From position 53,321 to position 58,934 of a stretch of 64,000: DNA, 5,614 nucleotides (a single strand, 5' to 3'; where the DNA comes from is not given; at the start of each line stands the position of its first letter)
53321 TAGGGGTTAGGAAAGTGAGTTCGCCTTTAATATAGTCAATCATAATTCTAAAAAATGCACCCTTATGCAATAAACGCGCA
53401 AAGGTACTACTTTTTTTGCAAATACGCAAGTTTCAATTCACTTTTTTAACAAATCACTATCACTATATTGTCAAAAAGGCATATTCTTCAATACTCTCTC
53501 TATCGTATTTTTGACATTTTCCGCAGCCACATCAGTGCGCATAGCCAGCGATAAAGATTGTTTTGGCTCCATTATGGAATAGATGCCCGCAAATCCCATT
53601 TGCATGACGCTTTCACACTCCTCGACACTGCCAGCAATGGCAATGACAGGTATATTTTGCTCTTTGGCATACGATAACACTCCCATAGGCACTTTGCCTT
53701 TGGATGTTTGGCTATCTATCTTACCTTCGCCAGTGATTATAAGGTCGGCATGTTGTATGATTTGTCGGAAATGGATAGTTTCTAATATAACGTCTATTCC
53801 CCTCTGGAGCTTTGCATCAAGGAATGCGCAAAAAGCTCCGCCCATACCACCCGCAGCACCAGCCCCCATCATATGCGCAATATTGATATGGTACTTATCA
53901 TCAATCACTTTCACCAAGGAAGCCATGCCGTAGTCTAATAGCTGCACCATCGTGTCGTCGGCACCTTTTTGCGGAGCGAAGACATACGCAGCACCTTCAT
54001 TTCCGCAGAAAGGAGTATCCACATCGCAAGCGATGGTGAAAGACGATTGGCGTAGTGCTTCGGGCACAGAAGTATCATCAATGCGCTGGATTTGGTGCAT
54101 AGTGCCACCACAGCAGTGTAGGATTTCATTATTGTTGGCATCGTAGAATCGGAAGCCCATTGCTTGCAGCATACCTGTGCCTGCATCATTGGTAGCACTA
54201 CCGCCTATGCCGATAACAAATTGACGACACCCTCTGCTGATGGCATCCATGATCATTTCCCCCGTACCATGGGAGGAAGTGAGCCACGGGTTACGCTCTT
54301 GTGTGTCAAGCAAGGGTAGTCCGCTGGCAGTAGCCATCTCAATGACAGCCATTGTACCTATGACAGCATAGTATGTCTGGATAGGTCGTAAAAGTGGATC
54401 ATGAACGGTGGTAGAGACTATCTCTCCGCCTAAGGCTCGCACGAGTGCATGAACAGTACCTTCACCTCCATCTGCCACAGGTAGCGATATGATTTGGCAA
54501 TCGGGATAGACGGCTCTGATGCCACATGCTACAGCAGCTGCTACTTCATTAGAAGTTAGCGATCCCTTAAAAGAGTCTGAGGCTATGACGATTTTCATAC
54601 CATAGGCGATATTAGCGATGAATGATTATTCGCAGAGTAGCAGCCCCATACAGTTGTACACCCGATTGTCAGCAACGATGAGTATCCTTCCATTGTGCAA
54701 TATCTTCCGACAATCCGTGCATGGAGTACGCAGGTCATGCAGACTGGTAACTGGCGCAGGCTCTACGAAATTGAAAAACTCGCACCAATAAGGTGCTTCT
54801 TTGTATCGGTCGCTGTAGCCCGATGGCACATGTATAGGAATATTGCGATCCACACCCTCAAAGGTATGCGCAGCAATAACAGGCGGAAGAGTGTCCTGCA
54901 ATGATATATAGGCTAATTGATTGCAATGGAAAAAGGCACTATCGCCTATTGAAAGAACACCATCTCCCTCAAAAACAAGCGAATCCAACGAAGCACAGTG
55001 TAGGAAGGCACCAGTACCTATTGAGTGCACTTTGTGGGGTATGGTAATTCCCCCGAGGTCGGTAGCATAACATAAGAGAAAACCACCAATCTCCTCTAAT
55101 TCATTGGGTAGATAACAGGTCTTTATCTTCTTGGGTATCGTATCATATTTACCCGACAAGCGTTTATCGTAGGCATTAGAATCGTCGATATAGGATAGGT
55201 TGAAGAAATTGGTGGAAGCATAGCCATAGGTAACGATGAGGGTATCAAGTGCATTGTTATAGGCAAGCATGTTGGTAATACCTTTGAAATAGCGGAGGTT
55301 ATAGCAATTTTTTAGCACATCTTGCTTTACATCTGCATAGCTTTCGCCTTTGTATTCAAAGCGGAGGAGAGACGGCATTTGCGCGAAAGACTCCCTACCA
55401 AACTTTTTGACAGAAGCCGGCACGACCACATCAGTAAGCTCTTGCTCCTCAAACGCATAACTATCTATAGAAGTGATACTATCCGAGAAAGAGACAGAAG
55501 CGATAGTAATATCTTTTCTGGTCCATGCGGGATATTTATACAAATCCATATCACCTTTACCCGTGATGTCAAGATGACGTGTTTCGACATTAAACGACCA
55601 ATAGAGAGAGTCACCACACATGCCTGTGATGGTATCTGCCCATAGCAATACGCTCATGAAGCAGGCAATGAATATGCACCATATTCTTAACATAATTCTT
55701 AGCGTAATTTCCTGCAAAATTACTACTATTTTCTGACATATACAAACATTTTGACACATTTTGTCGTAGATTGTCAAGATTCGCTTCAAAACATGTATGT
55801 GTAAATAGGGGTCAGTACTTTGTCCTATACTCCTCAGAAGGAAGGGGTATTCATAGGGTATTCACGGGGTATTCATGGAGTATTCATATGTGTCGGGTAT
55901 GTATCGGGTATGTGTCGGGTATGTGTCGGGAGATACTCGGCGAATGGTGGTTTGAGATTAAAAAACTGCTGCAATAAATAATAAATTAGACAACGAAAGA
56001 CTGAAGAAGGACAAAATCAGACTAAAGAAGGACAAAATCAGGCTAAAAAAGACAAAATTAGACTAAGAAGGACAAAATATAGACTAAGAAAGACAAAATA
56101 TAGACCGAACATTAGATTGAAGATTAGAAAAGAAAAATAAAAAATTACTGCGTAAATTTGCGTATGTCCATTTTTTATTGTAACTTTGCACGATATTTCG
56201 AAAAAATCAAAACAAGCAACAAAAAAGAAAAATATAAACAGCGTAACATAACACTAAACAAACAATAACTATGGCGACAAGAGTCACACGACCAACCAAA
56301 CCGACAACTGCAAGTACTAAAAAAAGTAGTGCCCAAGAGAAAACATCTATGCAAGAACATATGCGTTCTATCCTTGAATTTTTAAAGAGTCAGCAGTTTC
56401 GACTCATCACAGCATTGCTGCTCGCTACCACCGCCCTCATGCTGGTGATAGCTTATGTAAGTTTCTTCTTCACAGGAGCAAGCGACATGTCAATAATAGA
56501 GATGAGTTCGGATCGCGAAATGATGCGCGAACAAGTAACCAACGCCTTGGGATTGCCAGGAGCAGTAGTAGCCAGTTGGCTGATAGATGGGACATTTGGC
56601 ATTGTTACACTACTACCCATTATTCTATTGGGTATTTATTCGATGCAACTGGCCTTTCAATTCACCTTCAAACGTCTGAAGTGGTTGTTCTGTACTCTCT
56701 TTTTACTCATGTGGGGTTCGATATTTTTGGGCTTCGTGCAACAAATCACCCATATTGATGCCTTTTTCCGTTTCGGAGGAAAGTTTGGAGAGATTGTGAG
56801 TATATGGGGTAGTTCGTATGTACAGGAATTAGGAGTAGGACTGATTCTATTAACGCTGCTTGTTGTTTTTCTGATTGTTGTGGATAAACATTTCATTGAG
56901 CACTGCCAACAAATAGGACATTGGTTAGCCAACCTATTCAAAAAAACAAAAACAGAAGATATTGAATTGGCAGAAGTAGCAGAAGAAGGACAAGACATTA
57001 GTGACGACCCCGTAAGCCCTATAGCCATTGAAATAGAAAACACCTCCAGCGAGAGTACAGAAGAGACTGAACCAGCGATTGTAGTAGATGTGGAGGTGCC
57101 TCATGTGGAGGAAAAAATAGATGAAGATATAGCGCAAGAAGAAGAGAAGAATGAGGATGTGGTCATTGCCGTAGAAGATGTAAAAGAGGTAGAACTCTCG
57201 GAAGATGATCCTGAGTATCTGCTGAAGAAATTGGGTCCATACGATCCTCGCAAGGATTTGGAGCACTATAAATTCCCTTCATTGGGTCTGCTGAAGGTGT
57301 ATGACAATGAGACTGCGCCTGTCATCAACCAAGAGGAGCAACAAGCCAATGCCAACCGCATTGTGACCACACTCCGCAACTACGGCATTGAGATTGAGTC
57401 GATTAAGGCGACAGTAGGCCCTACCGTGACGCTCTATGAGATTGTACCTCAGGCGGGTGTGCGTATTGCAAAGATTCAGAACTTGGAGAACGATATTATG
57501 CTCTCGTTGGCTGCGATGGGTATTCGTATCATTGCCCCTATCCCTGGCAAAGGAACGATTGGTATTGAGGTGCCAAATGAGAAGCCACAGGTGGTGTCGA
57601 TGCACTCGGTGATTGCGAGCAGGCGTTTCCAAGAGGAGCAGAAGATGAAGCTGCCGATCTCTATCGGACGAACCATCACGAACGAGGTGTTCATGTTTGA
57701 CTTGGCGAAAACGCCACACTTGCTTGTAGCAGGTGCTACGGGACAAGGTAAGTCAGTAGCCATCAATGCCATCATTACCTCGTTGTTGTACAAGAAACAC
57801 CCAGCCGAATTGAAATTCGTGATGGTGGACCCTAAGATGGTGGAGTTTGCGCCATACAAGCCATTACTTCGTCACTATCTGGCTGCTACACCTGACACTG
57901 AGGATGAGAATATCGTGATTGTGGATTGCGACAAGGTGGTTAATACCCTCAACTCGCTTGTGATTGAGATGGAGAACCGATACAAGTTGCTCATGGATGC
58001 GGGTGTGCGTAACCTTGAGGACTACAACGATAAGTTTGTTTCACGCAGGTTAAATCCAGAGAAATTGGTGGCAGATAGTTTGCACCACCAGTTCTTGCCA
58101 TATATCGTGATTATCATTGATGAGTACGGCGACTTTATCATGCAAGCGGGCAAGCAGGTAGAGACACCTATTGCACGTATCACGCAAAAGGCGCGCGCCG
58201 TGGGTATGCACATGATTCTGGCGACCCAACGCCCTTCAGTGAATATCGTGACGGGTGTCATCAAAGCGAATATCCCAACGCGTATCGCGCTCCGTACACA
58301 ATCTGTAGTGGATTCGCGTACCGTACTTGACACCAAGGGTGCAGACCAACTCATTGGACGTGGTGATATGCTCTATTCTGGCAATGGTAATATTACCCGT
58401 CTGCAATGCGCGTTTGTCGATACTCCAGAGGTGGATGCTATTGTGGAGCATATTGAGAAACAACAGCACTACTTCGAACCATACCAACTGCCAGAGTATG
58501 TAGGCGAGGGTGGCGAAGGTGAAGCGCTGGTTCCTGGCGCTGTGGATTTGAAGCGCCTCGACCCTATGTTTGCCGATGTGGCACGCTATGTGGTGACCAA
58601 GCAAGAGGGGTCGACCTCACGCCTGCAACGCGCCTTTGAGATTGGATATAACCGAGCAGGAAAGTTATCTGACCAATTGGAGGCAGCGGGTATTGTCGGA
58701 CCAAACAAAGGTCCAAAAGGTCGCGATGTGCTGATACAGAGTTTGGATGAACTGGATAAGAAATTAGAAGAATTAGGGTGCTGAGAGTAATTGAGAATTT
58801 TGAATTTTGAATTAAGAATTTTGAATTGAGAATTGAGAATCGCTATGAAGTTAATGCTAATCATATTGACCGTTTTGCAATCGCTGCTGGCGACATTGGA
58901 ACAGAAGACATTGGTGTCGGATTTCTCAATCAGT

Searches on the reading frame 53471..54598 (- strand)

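Call 45: search_protein_families(library=ncbifam, proteins=[window:53471-54598:-], max_evalue=1e-10)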
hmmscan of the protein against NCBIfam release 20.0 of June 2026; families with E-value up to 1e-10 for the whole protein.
window:53471-54598:- (375 aa): 3 families
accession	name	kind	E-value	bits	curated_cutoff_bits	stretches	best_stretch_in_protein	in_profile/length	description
TIGR00045.1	TIGR00045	subfamily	7e-137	456.4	168.45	1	2-371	1-370/375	glycerate kinase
NF007401.0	PRK09932.1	equivalog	1.2e-102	343.9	625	1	1-346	1-348/381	glycerate 3-kinase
NF007668.0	PRK10342.1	equivalog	3.2e-100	335.9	686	1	1-356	1-358/381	glycerate 2-kinase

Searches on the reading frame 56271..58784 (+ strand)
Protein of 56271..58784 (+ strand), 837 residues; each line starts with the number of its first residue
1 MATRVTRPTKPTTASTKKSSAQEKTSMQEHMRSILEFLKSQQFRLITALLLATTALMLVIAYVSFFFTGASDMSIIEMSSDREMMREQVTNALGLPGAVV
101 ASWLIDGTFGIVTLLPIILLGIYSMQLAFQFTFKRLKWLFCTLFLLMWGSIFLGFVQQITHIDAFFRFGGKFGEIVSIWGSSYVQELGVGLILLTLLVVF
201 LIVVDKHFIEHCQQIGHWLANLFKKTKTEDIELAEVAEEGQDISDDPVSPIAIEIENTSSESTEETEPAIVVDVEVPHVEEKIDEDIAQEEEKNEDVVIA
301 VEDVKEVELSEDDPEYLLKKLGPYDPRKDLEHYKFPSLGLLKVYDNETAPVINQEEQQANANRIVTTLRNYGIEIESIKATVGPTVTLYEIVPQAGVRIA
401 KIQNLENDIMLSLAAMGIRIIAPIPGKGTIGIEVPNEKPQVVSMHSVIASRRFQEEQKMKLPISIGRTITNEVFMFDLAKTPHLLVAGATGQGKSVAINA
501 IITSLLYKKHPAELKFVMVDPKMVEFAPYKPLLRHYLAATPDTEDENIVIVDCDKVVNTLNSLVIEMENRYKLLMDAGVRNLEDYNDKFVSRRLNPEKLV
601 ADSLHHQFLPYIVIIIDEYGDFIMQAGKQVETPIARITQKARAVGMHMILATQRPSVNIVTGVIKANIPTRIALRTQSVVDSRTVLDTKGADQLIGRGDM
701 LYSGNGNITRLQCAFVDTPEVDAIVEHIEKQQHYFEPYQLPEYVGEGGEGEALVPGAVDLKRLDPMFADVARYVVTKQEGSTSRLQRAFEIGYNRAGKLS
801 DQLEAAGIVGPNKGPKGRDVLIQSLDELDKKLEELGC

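Call 45: search_protein_families(library=ncbifam, proteins=[window:56271-58784:+], max_evalue=1e-10)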
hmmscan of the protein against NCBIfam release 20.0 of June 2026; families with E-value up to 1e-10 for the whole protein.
window:56271-58784:+ (837 aa): 5 families
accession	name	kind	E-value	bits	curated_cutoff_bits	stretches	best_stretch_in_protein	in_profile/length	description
NF007615.0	PRK10263.1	equivalog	2.4e-111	373.4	1566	1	335-821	866-1349/1355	DNA translocase FtsK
TIGR03924.1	T7SS_EccC_a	equivalog_domain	2.6e-29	102.5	509.15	1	453-719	415-672/673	type VII secretion protein EccCa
TIGR03928.1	T7_EssCb_Firm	equivalog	5.9e-29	100.4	778.4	1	450-698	435-665/1296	type VII secretion protein EssC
TIGR03925.1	T7SS_EccC_b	equivalog_domain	2.8e-17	62.2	346.55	0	439-523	323-403/564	type VII secretion protein EccCb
NF041214.1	plasmid_TraB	equivalog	8.7e-11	41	800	0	482-686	249-419/639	plasmid transfer protein TraB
